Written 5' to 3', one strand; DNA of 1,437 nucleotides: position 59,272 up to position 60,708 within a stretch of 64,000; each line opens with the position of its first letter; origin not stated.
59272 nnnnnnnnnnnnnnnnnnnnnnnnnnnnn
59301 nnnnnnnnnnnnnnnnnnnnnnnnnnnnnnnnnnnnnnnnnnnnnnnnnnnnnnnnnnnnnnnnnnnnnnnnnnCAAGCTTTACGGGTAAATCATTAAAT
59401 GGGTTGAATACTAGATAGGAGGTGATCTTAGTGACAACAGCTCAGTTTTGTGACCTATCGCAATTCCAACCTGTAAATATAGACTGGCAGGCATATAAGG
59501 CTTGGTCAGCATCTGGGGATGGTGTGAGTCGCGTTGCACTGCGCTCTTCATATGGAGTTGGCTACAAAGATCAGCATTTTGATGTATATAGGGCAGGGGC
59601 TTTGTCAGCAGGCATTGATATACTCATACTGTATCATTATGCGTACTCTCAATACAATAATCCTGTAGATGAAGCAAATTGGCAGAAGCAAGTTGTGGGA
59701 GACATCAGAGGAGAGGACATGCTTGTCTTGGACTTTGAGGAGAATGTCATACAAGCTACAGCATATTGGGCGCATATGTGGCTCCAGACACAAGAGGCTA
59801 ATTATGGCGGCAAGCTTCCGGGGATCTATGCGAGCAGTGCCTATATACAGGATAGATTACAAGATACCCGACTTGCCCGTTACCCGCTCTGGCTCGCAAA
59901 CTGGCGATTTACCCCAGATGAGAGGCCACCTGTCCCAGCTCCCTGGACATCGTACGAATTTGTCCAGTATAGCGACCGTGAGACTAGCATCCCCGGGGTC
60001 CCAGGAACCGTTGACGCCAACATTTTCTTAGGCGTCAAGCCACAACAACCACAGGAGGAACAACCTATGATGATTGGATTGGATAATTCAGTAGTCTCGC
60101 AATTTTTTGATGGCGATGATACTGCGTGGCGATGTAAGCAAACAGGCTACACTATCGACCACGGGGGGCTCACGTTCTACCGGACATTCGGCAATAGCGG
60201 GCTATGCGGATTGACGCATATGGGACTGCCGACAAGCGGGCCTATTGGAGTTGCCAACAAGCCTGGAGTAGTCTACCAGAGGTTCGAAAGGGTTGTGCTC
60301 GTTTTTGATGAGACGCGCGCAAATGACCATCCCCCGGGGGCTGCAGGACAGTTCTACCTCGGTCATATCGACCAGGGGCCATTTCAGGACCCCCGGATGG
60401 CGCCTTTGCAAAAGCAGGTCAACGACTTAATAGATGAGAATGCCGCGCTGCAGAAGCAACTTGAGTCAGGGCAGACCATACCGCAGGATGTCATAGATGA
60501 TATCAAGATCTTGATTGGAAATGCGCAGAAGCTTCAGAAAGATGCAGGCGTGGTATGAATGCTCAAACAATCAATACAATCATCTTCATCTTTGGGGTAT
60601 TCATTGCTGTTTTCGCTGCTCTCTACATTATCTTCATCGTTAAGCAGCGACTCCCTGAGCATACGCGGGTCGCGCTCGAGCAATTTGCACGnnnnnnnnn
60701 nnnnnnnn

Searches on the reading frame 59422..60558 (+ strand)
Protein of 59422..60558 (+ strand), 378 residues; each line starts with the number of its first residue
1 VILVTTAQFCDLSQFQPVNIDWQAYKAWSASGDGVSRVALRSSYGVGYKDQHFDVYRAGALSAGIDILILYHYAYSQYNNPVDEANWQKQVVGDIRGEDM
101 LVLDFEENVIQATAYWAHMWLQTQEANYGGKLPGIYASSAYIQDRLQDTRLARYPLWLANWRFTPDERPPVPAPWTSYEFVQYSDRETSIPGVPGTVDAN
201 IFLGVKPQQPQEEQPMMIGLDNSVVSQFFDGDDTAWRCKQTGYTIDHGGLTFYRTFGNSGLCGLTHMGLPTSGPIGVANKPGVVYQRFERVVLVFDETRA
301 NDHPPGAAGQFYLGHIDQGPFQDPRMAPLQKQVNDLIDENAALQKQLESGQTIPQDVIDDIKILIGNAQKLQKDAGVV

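Call 59: search_protein_families(library=pfam, proteins=[window:59422-60558:+], max_evalue=0.001)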
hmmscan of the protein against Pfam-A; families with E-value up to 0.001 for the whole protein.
window:59422-60558:+ (378 aa): 1 family
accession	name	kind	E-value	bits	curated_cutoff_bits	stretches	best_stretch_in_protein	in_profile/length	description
PF01183.26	Glyco_hydro_25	-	3.5e-20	73.5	27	1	11-187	2-175/180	Glycosyl hydrolases family 25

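Call 77: find_related_loci(query=window:59422-60558:+, collection=genome_contigs, flank=2000)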
Query window:59422-60558:+ (378 aa) in genome_contigs; peptide patterns used: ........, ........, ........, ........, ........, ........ (x = any residue, [..] = any of these).
68 stretches matched a pattern, but none encodes a relative of the query by tblastn (E <= 1e-3).
